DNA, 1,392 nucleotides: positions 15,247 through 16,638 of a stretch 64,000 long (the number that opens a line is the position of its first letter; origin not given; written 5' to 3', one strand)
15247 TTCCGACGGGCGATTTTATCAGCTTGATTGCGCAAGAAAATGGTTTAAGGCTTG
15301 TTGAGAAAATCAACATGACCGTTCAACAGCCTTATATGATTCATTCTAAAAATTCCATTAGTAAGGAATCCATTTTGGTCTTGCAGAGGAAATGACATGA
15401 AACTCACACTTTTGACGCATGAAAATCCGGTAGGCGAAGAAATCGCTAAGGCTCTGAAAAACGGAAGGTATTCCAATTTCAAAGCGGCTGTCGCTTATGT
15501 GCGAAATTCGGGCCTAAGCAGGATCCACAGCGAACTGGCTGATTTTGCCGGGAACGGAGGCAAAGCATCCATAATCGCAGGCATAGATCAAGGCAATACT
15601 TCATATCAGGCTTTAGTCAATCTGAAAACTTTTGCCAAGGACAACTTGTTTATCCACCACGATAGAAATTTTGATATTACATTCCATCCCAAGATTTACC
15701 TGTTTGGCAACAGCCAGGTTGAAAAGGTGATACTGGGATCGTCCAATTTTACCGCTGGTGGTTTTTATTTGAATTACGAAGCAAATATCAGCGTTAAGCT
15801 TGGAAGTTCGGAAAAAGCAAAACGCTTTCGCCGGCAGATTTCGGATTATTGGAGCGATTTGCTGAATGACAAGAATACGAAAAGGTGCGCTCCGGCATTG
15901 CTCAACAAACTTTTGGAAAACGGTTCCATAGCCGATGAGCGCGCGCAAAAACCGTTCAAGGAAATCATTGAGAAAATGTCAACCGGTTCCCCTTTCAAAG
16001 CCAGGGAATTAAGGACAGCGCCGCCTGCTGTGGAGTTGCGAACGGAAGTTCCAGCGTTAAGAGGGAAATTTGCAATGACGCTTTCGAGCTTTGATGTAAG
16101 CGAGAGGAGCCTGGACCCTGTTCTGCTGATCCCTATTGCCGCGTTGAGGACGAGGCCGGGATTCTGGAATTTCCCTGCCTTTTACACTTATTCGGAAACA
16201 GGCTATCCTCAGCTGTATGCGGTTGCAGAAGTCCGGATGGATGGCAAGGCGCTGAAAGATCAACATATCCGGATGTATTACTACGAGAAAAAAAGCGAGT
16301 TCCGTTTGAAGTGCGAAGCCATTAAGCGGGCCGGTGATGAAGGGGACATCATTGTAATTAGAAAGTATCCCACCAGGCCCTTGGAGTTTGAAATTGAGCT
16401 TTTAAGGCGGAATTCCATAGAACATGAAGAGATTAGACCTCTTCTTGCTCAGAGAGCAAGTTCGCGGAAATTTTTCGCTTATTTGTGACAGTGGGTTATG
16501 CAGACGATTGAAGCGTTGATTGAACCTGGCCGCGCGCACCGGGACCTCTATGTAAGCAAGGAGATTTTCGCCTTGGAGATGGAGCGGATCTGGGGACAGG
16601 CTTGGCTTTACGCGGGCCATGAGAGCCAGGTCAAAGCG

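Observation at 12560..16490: AT-rich island with two paralogous methyltransferases and a single-HKD PLD nuclease: a BfiI-like, probably metal-independent type IIS R-M system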

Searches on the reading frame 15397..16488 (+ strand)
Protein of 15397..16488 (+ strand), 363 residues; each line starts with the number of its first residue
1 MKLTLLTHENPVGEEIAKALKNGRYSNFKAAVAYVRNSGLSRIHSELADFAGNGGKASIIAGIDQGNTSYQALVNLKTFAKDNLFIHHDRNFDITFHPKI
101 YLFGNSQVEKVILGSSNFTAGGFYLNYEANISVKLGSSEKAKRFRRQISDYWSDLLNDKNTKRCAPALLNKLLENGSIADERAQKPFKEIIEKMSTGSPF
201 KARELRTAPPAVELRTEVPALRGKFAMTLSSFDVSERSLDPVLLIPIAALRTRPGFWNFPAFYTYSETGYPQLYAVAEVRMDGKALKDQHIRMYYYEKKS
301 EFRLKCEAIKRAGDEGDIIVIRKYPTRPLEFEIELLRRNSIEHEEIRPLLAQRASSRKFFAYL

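Call 3: search_protein_families(library=pfam, proteins=[window:15397-16488:+], max_evalue=0.1)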
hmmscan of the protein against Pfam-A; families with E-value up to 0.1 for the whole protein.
window:15397-16488:+ (363 aa): 2 families
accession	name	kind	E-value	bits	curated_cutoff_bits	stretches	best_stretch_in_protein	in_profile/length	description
PF13091.12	PLDc_2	-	7e-09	36.1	27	1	42-152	24-132/132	PLD-like domain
PF09565.16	RE_NgoFVII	-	9.7e-05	22.2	23.8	1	67-142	61-139/162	NgoFVII restriction endonuclease N-terminal PLD domain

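Call 4: search_protein_families(library=ncbifam, proteins=[window:15397-16488:+], max_evalue=0.1)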
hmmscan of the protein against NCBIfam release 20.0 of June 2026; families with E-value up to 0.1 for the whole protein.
window:15397-16488:+ (363 aa): 1 family
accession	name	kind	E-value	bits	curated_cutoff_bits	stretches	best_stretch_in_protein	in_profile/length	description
NF006316.0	PRK08517.1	equivalog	0.022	14.1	247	1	69-96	136-163/270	3'-5' exonuclease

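Call 5: search_protein_families(library=padloc, proteins=[window:15397-16488:+], max_evalue=0.1)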
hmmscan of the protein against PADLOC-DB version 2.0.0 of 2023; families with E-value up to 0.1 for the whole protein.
window:15397-16488:+ (363 aa): 8 families
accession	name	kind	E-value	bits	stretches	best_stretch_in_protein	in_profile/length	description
PDLC03658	mREase_IV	-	1.7e-07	27.4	1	26-133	52-155/953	Type IV methyl-directed restriction enzyme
PDLC02707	PbeA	-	3.6e-07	27.2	1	91-177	132-222/672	PbeA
PDLC02704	PbeA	-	4.4e-06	23.5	1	94-215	132-256/682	PbeA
PDLC02614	DrmC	-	4.7e-05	21.2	1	43-135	49-137/153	DrmC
PDLC03829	ZacB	-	0.00016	18.6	1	96-194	297-387/586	-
PDLC03530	REase_II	-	0.0036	14.4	1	93-120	102-129/350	Type II restriction enzyme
PDLC02901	DpdK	-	0.014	13.1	1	45-152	72-169/173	DpdK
PDLC03425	REase_II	-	0.028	11.5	1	41-135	51-143/358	Type II restriction enzyme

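Call 6: search_solved_structures(query=window:15397-16488:+, max_evalue=10, show_alignments=3)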
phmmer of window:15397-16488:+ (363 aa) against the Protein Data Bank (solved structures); distinct sequences matched with E-value up to 10: 5.
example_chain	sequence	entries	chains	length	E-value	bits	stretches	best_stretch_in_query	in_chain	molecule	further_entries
7clg_A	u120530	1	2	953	6.9e-06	29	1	26-133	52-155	Putative helicase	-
2c1l_A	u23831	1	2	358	0.043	16.5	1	40-138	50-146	RESTRICTION ENDONUCLEASE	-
9av6_A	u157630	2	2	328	0.19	14.4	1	105-174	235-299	non-specific serine/threonine protein kinase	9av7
1byr_A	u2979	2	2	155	0.39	13.4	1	63-153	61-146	PROTEIN (ENDONUCLEASE)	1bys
9pe1_G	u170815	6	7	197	0.91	12.2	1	243-299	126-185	Gsr1p | YMR295C from Saccharomyces cerevisiae | YMR295C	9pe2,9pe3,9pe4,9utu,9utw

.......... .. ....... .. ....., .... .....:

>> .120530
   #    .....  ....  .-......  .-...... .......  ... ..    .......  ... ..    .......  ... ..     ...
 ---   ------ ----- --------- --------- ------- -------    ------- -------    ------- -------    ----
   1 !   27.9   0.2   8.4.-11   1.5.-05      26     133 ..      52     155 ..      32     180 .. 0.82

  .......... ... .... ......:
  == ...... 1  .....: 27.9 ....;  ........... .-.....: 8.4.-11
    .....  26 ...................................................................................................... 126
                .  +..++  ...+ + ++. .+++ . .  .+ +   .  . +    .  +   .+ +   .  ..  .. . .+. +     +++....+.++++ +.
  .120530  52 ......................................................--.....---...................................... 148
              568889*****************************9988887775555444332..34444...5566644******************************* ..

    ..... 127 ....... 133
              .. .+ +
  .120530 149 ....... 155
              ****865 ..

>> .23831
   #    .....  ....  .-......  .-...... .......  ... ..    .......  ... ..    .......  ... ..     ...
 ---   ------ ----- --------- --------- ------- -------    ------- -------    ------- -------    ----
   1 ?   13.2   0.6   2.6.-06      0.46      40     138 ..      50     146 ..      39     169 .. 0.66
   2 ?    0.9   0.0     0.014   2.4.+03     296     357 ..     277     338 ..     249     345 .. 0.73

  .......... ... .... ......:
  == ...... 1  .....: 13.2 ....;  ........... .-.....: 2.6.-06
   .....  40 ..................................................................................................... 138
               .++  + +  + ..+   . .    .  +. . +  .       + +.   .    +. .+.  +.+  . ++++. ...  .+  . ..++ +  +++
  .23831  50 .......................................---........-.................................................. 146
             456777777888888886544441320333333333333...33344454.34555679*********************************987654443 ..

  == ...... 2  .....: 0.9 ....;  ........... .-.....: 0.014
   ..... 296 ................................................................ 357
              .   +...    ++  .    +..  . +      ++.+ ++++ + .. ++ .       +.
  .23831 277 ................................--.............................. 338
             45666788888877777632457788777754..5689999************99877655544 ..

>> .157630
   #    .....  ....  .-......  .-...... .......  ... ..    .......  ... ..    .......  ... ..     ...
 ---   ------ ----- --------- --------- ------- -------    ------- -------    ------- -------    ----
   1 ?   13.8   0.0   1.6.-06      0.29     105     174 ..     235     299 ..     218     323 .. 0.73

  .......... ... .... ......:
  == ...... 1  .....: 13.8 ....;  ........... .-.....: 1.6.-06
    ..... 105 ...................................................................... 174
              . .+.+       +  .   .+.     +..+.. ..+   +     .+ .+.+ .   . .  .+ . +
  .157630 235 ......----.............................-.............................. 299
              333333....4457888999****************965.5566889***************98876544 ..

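Call 7: find_homologous_proteins(query=window:15397-16485:+, max_evalue=0.001)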
Query window:15397-16485:+ (363 aa): 110 proteins with E <= 0.001 among 3719 candidates.
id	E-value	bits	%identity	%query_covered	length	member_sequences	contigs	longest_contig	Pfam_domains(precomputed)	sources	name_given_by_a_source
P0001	3.6e-232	788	97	100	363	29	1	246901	PF13091.13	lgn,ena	-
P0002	2.1e-217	739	90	100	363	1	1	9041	PF13091.13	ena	-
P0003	4.0e-163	561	66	100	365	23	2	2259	PF13091.13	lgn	-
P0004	1.2e-162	559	68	100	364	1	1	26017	PF13091.13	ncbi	-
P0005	9.4e-162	556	66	100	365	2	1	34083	PF13091.13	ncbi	-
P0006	1.0e-161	556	67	100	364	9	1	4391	PF13091.13,PF09565.17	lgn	-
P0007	1.1e-161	556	67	100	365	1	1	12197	PF13091.13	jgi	jgi:HKD family nuclease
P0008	3.2e-161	555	67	100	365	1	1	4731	PF13091.13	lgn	-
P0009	8.8e-161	553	67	100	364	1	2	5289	PF13091.13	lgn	-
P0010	2.1e-160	552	67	100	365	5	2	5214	PF13091.13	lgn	-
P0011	3.0e-160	551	66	100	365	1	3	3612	PF13091.13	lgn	-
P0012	1.4e-159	549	66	100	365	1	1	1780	PF13091.13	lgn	-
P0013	2.7e-159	548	66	100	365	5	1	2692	PF13091.13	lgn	-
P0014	5.0e-159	547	65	100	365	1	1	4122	PF13091.13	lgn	-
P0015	6.6e-159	547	66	100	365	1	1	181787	PF13091.13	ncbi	ncbi:MAG: phospholipase D-like domain-containing protein [bacterium]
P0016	2.3e-158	545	66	100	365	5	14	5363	PF13091.13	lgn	-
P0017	3.1e-158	545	65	100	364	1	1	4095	PF13091.13,PF09565.17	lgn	-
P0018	6.6e-158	544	66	100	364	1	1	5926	PF13091.13,PF09565.17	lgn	-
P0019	2.9e-157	542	65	100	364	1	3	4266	PF13091.13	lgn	-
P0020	5.7e-157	541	64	100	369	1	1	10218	PF13091.13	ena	-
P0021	1.2e-156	540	65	100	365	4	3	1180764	PF13091.13,PF09565.17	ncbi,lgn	ncbi:MAG: phospholipase D family protein [Candidatus Kapaibacterium sp.]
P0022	1.4e-156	539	66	100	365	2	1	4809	PF13091.13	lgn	-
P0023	1.8e-156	539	65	100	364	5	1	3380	PF13091.13,PF09565.17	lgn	-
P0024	6.7e-156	537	66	100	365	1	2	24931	PF13091.13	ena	-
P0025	1.1e-155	537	65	100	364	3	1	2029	PF13091.13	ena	-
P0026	4.4e-155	534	65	100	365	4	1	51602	PF13091.13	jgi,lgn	jgi:HKD family nuclease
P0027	1.1e-154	533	65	100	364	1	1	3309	PF13091.13,PF09565.17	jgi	-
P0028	3.4e-154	532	64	100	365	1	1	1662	PF13091.13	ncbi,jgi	-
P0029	1.1e-153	530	64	100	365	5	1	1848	PF13091.13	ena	-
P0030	6.1e-153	527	64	100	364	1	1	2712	PF13091.13,PF09565.17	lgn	-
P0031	2.0e-152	526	62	100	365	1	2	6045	PF13091.13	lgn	-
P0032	3.9e-152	525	63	100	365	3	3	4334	PF13091.13,PF09565.17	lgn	-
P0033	4.7e-149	515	61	100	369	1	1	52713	PF13091.13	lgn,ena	-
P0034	7.3e-149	514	63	100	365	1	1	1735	PF13091.13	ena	-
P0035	2.1e-148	513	62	100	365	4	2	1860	PF13091.13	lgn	-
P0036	3.1e-148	512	63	100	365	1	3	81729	PF13091.13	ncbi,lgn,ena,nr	ncbi:MAG: phospholipase D family protein [Bacteroidetes bacterium]|nr:phospholipase D family protein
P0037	4.3e-148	511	63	100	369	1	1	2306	PF13091.13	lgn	-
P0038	8.5e-148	511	62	100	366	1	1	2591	PF13091.13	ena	-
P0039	8.7e-148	510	61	100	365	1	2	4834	PF13091.13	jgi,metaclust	metaclust:\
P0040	2.4e-147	509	61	100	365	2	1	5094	PF13091.13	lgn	-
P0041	3.2e-147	509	61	100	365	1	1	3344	PF13091.13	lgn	-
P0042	1.0e-145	504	62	100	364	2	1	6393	PF13091.13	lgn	-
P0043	1.8e-145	503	62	100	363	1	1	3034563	PF13091.13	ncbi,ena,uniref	ncbi:phospholipase D-like domain-containing protein [Candidatus Spongiihabitans sp.]|uniref:phosphol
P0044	3.6e-145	502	61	100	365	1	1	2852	PF13091.13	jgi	-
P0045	5.4e-145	501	61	100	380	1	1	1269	PF13091.13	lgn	-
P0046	1.1e-144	500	60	100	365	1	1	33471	PF13091.13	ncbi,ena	-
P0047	4.1e-143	495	61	100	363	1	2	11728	PF13091.13,PF09565.17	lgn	-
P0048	5.6e-143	495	60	100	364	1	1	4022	PF13091.13,PF09565.17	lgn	-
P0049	1.9e-142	493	59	100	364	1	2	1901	PF13091.13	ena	-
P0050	5.2e-140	485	60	100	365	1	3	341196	PF13091.13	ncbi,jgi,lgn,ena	-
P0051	9.4e-140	484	59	100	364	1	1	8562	PF13091.13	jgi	jgi:HKD family nuclease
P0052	1.1e-138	480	60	100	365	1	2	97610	PF13091.13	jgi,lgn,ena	-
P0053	7.4e-138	478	60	100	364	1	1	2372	PF13091.13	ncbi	-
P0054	8.9e-138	478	57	100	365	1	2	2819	PF13091.13,PF09565.17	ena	-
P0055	2.1e-136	473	62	91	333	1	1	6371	PF13091.13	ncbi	-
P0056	2.1e-135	470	58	100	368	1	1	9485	PF13091.13,PF09565.17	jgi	jgi:HKD family nuclease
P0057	3.2e-134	466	67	83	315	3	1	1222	PF13091.13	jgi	-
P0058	1.1e-132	461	57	100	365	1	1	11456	PF13091.13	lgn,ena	-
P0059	1.1e-132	461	60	94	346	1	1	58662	PF13091.13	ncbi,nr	ncbi:MAG: hypothetical protein E3K37_12270 [Candidatus Kuenenia sp.]|nr:hypothetical protein [Candid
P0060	5.8e-131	455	64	83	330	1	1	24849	PF13091.13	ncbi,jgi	jgi:HKD family nuclease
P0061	1.7e-130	454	55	100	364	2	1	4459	PF13091.13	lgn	-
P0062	3.8e-130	452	68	81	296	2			PF13091.13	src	-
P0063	1.6e-129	450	56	100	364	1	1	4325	PF13091.13,PF09565.17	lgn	-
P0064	3.3e-129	449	56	100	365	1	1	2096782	PF13091.13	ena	-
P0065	6.6e-127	442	62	83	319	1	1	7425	PF13091.13,PF09565.17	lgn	-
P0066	8.3e-127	441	56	100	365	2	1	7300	PF13091.13,PF09565.17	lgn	-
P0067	4.0e-123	429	56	97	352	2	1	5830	PF13091.13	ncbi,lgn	-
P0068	6.6e-122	425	53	100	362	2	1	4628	PF13091.13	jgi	-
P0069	3.6e-121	423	52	100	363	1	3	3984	PF13091.13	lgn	-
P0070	2.0e-120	420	53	99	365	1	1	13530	PF13091.13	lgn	-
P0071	4.8e-120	419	52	100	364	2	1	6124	PF13091.13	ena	-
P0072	1.3e-119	418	54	100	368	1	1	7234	PF13091.13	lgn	-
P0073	1.1e-118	415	51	100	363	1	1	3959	PF13091.13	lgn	-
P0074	5.3e-116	406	52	100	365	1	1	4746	PF13091.13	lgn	-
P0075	4.1e-115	403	52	100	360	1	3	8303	PF13091.13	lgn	-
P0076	2.2e-114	401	52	100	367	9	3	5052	PF13091.13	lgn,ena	-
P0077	7.2e-112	392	52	100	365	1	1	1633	PF13091.13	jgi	jgi:HKD family nuclease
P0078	5.6e-111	389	50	98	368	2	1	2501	PF13091.13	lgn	-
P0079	7.5e-109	382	49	100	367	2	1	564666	PF13091.13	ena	-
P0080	4.7e-108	380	53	91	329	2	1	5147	PF13091.13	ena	-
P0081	5.0e-108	380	49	100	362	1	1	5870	PF13091.13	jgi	-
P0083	2.0e-102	361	47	100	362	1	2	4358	PF13091.13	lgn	-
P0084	3.4e-102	361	46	100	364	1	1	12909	PF13091.13,PF09565.17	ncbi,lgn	-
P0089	9.2e-77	277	41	100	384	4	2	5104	PF13091.13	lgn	-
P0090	2.9e-76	275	41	97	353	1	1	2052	PF13091.13,PF09565.17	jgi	jgi:hypothetical protein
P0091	9.6e-76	274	40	100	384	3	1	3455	PF13091.13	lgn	-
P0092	2.1e-75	272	40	100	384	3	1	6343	PF13091.13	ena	-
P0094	3.1e-70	255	39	100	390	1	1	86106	PF13091.13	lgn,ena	-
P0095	2.7e-68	249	55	58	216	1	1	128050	PF13091.13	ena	-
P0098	7.8e-54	202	35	100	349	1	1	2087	PF13091.13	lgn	-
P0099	3.5e-48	183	34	100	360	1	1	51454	PF13091.13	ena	-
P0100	7.5e-48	182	35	96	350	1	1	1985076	PF13091.13,PF09565.17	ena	-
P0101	4.9e-47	179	33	100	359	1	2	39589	PF13091.13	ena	-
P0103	2.9e-39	154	30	100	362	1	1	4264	PF13091.13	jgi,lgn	-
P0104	1.3e-20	92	25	91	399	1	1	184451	PF13091.13,PF09565.17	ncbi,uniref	ncbi:hypothetical protein Rhal01_03019 [Rubritalea halochordaticola]|uniref:Restriction endonuclease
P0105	1.9e-20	92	26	90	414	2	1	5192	PF13091.13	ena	-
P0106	9.3e-18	83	32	50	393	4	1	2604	PF13091.13,PF09565.17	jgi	jgi:HKD family nuclease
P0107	6.4e-17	80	24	91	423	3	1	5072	PF09565.17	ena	-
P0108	1.3e-13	69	29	50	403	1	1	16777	PF13091.13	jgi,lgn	jgi:HKD family nuclease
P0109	1.4e-11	63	35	36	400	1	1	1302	PF13091.13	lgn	-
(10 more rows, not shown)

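Call 10: find_encoding_contigs(protein=P0001, flank=10000, max_places=3)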
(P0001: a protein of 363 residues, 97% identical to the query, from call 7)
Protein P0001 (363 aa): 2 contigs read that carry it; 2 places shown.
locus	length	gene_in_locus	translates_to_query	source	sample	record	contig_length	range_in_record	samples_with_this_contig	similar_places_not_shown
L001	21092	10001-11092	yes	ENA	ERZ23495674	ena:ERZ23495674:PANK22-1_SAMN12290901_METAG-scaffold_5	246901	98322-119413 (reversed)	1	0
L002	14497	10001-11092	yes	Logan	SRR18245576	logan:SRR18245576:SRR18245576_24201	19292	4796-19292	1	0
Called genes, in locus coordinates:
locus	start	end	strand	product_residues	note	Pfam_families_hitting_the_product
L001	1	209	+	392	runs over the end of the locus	PF00266:Aminotran_5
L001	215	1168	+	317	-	PF03328:HpcH_HpaI, PF15617:C-C_Bond_Lyase (faint), PF22484:DUF6986 (weak)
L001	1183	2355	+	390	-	PF08442:ATP-grasp_2, PF13549:ATP-grasp_5, PF24948:Citrate_synth_N, PF00549:Ligase_CoA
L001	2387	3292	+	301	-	PF02629:CoA_binding, PF13607:Succ_CoA_lig, PF00549:Ligase_CoA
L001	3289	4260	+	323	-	PF00389:2-Hacid_dh, PF02826:2-Hacid_dh_C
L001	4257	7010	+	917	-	PF00311:PEPcase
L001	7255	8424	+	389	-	PF01555:N6_N4_Mtase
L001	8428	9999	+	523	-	PF01555:N6_N4_Mtase, PF01170:UPF0020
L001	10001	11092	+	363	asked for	PF13091:PLDc_2 (weak)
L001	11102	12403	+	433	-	PF00355:Rieske, PF00848:Ring_hydroxyl_A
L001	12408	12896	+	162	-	PF13577:SnoaL_4 (weak), PF00866:Ring_hydroxyl_B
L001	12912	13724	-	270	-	PF00753:Lactamase_B, PF16123:HAGH_C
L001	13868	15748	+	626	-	PF13667:ThiC-associated, PF01964:ThiC_Rad_SAM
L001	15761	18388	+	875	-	PF03710:GlnE, PF08335:GlnD_UR_UTase, PF10335:DUF294_C (faint), PF03710:GlnE, PF08335:GlnD_UR_UTase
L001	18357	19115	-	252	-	PF00990:GGDEF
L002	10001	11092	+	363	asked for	PF13091:PLDc_2 (weak)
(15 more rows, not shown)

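Call 11: find_encoding_contigs(protein=P0043, flank=8000, max_places=2)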
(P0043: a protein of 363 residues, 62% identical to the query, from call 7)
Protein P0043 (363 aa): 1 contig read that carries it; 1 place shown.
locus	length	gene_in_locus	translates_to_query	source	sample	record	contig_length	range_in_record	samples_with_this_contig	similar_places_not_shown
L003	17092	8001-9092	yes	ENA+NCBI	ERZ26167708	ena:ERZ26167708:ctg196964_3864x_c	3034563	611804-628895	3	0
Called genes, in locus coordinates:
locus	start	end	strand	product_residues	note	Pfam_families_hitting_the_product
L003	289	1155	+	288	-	PF03372:Exo_endo_phos, PF23226:Exo_endo_phos_PGAP2IP (weak)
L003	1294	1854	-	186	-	PF08207:EFP_N, PF01132:EFP, PF09285:Elong-fact-P_C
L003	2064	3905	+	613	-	PF01541:GIY-YIG, PF27096:UvrC_M, PF02151:UVR (weak), PF22920:UvrC_RNaseH, PF08459:UvrC_RNaseH_dom, PF14520:HHH_5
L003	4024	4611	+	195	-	PF01066:CDP-OH_P_transf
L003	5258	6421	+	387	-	PF01555:N6_N4_Mtase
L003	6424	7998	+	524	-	PF01555:N6_N4_Mtase, PF09445:Methyltransf_15 (faint), PF01170:UPF0020, PF03602:Cons_hypoth95 (faint), PF13847:Methyltransf_31 (faint)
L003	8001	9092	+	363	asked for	PF13091:PLDc_2 (weak)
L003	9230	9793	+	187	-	PF00156:Pribosyltran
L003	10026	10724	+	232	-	PF02607:B12-binding_2, PF02310:B12-binding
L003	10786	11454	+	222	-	PF07796:DUF1638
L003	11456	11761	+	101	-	PF13769:Virulence_fact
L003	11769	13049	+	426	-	PF01555:N6_N4_Mtase, PF01844:HNH, PF14279:HNH_5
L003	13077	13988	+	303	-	PF00809:Pterin_bind, PF03599:CdhD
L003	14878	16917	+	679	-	PF17650:RACo_linker, PF17651:Raco_middle, PF14574:RACo_C_ter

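Call 15: find_encoding_contigs(protein=P0100, flank=7000, max_places=2)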
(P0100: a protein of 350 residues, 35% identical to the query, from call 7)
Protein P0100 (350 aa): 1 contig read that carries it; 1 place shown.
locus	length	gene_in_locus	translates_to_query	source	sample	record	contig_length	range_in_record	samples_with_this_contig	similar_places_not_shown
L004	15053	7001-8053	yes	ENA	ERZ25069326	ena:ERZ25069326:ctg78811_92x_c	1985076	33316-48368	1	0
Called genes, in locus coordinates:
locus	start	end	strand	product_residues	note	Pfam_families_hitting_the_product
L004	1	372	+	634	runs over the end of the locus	PF16177:ACAS_N, PF00501:AMP-binding, PF13193:AMP-binding_C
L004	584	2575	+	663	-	PF00474:SSF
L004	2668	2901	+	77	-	-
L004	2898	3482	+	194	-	PF13371:TPR_9 (weak), PF13432:TPR_16, PF14559:TPR_19 (weak), PF00515:TPR_1 (weak), PF13424:TPR_12, PF13414:TPR_11 (weak), PF00515:TPR_1, PF07719:TPR_2 (weak), +4 more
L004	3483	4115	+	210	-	PF00730:HhH-GPD, PF00633:HHH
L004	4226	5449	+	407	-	PF01555:N6_N4_Mtase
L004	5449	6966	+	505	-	PF01555:N6_N4_Mtase (weak), PF01170:UPF0020 (weak)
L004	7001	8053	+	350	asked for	PF13091:PLDc_2, PF09565:RE_NgoFVII (faint)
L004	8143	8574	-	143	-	PF00300:His_Phos_1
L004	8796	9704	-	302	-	PF00140:Sigma70_r1_2 (weak), PF04542:Sigma70_r2, PF04545:Sigma70_r4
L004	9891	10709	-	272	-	PF01066:CDP-OH_P_transf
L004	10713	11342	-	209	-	PF02666:PS_Dcarbxylase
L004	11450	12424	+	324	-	PF01207:Dus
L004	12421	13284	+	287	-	PF01040:UbiA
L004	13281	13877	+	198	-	PF01510:Amidase_2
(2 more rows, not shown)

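Call 16: find_encoding_contigs(protein=P0104, flank=7000, max_places=2)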
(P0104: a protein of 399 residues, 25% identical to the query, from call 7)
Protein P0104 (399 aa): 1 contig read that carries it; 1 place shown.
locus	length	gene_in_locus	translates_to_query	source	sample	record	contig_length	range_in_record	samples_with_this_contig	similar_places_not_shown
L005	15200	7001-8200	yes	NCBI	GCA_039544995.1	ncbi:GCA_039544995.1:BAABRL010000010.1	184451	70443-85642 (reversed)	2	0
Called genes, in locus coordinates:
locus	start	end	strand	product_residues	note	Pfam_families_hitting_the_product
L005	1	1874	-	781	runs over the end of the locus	PF07470:Glyco_hydro_88, PF16153:DUF4861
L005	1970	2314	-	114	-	PF03061:4HBT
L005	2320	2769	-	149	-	PF13083:KH_KhpA-B (weak), PF01424:R3H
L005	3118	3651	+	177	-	PF02441:Flavoprotein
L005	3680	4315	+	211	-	PF04127:DFP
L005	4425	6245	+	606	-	PF00122:E1-E2_ATPase, PF00702:Hydrolase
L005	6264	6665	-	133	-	-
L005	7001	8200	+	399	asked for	PF09565:RE_NgoFVII (weak), PF13091:PLDc_2 (weak)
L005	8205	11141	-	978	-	PF01555:N6_N4_Mtase, PF01170:UPF0020 (faint), PF01555:N6_N4_Mtase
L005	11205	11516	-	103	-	-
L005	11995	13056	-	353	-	-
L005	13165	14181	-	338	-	PF01979:Amidohydro_1, PF04909:Amidohydro_2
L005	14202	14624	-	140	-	PF16798:DUF5069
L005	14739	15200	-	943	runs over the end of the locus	PF02347:GDC-P, PF00266:Aminotran_5 (faint), PF02347:GDC-P, PF01212:Beta_elim_lyase (weak), PF21478:GcvP2_C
